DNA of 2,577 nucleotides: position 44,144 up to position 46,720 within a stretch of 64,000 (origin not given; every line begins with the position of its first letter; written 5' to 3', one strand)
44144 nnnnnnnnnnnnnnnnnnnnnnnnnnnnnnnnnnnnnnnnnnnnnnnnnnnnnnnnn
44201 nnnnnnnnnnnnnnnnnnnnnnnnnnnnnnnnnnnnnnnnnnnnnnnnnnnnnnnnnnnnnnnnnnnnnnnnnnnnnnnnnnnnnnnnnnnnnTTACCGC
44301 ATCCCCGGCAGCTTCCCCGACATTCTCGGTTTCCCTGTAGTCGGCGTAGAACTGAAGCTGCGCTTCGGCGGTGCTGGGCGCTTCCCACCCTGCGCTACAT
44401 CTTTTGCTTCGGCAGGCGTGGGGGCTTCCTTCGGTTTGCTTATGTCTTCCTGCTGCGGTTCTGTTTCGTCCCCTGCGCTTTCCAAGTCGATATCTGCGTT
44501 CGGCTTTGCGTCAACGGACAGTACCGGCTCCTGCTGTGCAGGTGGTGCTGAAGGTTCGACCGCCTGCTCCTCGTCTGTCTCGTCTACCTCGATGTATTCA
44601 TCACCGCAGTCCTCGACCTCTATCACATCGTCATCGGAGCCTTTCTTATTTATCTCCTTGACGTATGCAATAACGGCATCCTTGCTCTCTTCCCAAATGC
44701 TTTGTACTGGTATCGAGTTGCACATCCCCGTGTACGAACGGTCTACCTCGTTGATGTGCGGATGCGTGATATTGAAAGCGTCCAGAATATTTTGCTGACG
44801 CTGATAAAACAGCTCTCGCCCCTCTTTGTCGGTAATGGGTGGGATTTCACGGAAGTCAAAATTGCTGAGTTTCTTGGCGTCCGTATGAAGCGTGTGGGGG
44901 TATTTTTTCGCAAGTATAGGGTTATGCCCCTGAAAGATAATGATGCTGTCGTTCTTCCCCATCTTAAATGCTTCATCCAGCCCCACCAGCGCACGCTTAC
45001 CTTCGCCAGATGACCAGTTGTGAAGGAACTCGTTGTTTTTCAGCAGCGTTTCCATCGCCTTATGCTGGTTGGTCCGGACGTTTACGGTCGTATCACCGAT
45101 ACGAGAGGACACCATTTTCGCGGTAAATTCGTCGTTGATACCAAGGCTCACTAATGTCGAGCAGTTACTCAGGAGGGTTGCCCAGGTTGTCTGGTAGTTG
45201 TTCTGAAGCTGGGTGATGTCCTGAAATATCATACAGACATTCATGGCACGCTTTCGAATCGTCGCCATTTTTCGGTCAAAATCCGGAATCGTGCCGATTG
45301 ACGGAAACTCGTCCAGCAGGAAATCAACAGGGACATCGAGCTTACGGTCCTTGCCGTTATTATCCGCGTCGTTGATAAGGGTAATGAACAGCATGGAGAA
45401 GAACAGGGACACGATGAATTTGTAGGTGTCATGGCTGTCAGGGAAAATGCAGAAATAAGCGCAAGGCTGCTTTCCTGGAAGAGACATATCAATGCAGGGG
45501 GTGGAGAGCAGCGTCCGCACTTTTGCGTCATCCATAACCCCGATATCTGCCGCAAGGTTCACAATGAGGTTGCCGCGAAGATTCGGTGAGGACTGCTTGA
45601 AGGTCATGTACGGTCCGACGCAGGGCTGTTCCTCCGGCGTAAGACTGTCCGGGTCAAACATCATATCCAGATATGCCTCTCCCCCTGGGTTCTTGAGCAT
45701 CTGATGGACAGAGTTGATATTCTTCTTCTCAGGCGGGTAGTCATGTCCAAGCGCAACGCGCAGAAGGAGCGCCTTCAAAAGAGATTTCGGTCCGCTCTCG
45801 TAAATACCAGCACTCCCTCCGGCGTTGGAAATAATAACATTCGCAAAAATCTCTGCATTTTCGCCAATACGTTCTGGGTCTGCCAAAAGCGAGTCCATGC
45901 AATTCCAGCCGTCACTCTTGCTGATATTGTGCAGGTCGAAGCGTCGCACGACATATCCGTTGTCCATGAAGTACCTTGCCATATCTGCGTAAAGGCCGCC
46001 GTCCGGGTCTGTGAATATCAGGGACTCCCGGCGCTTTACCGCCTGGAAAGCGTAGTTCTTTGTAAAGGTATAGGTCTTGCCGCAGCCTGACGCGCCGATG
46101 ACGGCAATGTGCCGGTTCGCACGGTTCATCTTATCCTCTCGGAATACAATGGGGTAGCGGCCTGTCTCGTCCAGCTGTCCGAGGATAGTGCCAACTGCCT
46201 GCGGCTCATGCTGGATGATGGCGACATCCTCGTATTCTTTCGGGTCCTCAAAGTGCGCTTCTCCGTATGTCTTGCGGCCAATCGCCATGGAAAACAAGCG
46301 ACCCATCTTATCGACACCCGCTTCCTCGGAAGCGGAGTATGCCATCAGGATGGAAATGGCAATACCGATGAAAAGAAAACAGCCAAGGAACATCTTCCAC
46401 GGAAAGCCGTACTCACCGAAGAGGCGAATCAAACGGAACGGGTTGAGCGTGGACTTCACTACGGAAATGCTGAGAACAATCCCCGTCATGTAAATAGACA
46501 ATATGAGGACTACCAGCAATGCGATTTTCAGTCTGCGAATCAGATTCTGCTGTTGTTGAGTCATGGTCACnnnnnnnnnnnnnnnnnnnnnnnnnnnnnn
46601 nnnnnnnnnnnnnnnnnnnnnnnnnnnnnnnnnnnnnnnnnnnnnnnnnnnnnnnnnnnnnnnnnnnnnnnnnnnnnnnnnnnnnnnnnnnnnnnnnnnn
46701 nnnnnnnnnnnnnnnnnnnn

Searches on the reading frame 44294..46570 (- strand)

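Call 68: search_protein_families(library=pfam, proteins=[window:44294-46570:-], max_evalue=0.00001)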
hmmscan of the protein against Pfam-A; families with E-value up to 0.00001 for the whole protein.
window:44294-46570:- (758 aa): 3 families
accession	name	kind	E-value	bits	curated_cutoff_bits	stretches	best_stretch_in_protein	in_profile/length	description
PF02534.20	T4SS-DNA_transf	-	2.3e-49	169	20.1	1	138-556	29-442/468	Type IV secretory system Conjugative DNA transfer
PF12696.13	TraG-D_C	-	3.3e-28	98.6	22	1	414-537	1-124/126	TraM recognition site of TraD and TraG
PF10412.15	TrwB_AAD_bind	-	6.5e-15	55.3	20.5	1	416-552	247-381/387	Type IV secretion-system coupling protein DNA-binding domain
